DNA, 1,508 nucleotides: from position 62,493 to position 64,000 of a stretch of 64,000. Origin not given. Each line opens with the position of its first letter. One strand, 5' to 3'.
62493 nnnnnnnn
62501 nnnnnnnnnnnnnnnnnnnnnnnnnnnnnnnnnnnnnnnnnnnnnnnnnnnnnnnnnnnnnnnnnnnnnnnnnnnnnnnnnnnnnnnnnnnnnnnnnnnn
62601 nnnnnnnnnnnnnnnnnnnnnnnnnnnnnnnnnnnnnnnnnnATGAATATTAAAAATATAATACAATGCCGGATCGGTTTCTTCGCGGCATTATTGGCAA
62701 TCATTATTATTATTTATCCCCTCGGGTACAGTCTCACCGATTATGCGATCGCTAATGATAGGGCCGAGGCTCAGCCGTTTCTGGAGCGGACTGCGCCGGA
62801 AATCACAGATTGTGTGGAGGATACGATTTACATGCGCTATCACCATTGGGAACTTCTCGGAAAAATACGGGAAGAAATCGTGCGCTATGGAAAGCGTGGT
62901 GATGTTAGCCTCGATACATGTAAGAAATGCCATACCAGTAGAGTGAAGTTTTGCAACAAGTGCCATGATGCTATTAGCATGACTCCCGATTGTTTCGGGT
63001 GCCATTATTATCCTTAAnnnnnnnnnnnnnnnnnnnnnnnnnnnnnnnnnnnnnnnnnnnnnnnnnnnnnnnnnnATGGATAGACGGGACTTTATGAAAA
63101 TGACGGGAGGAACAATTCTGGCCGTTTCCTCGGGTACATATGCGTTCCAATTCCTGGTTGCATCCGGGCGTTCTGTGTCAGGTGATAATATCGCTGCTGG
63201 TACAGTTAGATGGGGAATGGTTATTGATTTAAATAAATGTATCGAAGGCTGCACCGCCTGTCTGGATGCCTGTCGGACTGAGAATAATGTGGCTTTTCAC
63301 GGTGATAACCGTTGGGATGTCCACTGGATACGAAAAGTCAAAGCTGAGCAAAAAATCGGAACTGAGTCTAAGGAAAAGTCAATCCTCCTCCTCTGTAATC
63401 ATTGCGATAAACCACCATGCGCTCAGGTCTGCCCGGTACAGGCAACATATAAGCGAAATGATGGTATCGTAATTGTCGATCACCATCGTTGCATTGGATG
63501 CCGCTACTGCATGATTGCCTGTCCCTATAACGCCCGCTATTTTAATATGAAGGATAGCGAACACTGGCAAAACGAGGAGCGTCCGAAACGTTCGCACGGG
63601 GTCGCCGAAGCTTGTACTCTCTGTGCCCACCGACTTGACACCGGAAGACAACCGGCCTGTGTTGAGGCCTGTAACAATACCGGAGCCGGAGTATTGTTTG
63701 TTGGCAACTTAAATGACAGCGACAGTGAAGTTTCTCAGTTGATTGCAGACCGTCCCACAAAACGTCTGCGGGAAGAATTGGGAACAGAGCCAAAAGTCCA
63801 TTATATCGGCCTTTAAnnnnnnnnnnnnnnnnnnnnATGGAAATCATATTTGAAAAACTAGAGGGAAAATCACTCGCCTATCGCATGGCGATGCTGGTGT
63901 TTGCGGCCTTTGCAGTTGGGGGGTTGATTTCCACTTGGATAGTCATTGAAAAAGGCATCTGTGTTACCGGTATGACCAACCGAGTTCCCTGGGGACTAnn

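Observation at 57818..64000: qmoABC directly fused into one operon with dsrJOP-like genes (no aprBA, no dsrMK)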

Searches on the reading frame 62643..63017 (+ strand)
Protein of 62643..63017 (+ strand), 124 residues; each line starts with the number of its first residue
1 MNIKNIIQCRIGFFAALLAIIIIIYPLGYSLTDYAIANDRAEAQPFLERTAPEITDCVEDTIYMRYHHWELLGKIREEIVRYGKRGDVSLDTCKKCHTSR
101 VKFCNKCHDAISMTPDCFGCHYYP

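Call 7: search_protein_families(library=pfam, proteins=[window:62643-63017:+], max_evalue=0.01)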
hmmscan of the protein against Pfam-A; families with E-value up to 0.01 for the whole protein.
window:62643-63017:+ (124 aa): 0 families

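Call 8: search_protein_families(library=ncbifam, proteins=[window:62643-63017:+], max_evalue=0.01)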
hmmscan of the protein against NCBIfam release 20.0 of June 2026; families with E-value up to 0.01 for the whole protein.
window:62643-63017:+ (124 aa): 1 family
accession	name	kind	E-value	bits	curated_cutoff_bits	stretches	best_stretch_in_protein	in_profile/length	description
NF038038.1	cytoc_DsrJ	equivalog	3.1e-18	66.2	100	1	18-121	13-121/121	sulfate reduction electron transfer complex DsrMKJOP subunit DsrJ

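Call 32: search_solved_structures(query=window:62643-63017:+, max_evalue=1)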
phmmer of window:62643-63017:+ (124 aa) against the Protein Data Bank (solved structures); distinct sequences matched with E-value up to 1: 2.
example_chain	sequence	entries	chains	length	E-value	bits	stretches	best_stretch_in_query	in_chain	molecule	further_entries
2lzz_A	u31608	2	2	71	0.46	13.5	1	77-110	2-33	Cytochrome c, 3 heme-binding sites | PpcA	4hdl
4hb8_A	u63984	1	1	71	0.98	12.5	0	78-110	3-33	PpcA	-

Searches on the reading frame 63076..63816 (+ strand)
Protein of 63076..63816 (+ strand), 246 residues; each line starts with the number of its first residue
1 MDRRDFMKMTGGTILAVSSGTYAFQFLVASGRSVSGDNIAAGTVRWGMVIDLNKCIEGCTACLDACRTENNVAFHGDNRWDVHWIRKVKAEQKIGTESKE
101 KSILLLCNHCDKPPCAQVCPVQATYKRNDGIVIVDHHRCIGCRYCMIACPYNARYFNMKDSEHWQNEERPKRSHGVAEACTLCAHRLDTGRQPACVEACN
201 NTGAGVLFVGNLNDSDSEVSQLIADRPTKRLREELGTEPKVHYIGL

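Call 7: search_protein_families(library=pfam, proteins=[window:63076-63816:+], max_evalue=0.01)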
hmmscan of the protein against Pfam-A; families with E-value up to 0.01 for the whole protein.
window:63076-63816:+ (246 aa): 12 families
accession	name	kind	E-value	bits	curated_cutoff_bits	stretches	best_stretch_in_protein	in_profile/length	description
PF13247.11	Fer4_11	-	3e-18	66.3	26.2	1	106-200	9-91/100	4Fe-4S dicluster domain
PF12838.12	Fer4_7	-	8.2e-12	45.8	27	2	138-200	1-49/52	4Fe-4S dicluster domain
PF12797.12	Fer4_2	-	1.5e-09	37.6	24.5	2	46-66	1-20/22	4Fe-4S binding domain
PF13187.11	Fer4_9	-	2e-09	37.8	27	3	107-153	2-51/52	4Fe-4S dicluster domain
PF13237.11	Fer4_10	-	1.8e-08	34.6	25.5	2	132-199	2-52/53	4Fe-4S dicluster domain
PF12837.12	Fer4_6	-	2.4e-08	34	25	1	132-153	2-23/24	4Fe-4S binding domain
PF00037.32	Fer4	-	5.5e-07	29.6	21.1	1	132-154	1-23/24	4Fe-4S binding domain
PF13183.11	Fer4_8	-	2.4e-06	28.4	27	1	52-122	2-67/68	4Fe-4S dicluster domain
PF14697.11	Fer4_21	-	8.7e-06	26.2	35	2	107-151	8-53/59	4Fe-4S dicluster domain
PF25160.1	LdpA_Fe-S-bd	-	0.00022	21.4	27.6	1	109-152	4-41/49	LdpA Fe-S cluster-binding domain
PF13534.11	Fer4_17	-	0.002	19.1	22.2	1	138-184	1-50/61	4Fe-4S dicluster domain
PF12798.12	Fer4_3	-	0.0027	18.8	27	0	139-153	1-15/15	4Fe-4S binding domain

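Call 8: search_protein_families(library=ncbifam, proteins=[window:63076-63816:+], max_evalue=0.01)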
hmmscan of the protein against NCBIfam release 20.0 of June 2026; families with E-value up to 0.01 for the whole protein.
window:63076-63816:+ (246 aa): 56 families (the best 25 are shown)
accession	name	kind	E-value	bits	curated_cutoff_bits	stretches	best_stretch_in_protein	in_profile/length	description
NF045797.1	DsrO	equivalog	1.3e-84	283.3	200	1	2-244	4-234/235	sulfate reduction electron transfer complex DsrMKJOP subunit DsrO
NF011569.0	PRK14993.1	equivalog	1.9e-49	168.3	416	1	43-246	41-224/244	tetrathionate reductase subunit TtrB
NF041715.1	arsenate_red_ArrB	equivalog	4.5e-46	157.3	450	2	45-168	2-119/233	arsenate respiratory reductase iron-sulfur subunit ArrB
TIGR03149.1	cyt_nit_nrfC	equivalog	8.9e-45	152.8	377.6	1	2-244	3-216/225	cytochrome c nitrite reductase Fe-S protein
NF041782.1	mnquin_red_QrcC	equivalog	6e-43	147.2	400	1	46-244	1-225/239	menaquinone reductase iron-sulfur cluster-binding subunit QrcC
TIGR03478.1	DMSO_red_II_bet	subfamily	2.8e-28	98.8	480.7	1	105-244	129-253/321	DMSO reductase family type II enzyme, iron-sulfur subunit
TIGR02951.1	DMSO_dmsB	equivalog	1.2e-27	96.9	214.1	1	46-201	2-145/161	DMSO/selenate family reductase complex B subunit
NF045715.1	sulf_resp_HmcB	equivalog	6.8e-27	94.4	420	1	3-202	2-191/307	sulfate respiration complex iron-sulfur protein HmcB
NF008134.0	PRK10882.1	equivalog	1.4e-26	93.4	263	1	1-229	2-225/329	hydrogenase 2 operon protein HybA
NF038355.1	FDH3_beta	equivalog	7.8e-26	91.2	240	1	48-211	5-163/180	formate dehydrogenase FDH3 subunit beta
NF042979.1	EthbenzDh_ebdB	equivalog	6e-23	81.3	740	1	105-244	151-275/354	ethylbenzene dehydrogenase subunit beta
NF009408.0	PRK12769.1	equivalog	1.8e-19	69.3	1003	1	50-203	7-141/659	formate-dependent uric acid utilization protein AegA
TIGR01660.1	narH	equivalog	3.5e-16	58.7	524.05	1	105-200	181-263/492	nitrate reductase subunit beta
NF007658.0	PRK10330.1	equivalog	8.2e-16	58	260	1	48-202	5-150/181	electron transport protein HydN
TIGR01582.1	FDH-beta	equivalog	1.8e-15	56.8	334.7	1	46-224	22-194/283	formate dehydrogenase subunit beta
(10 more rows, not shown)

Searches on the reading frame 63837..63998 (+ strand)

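Call 7: search_protein_families(library=pfam, proteins=[window:63837-63998:+], max_evalue=0.01)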
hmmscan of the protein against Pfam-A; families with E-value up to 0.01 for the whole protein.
window:63837-63998:+ (54 aa): 0 families

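Call 8: search_protein_families(library=ncbifam, proteins=[window:63837-63998:+], max_evalue=0.01)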
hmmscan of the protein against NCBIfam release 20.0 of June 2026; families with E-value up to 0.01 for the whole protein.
window:63837-63998:+ (54 aa): 1 family
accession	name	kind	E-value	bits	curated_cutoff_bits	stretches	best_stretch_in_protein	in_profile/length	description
NF045798.1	DsrP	equivalog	0.00078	19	350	1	10-54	7-51/346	sulfate reduction electron transfer complex DsrMKJOP subunit DsrP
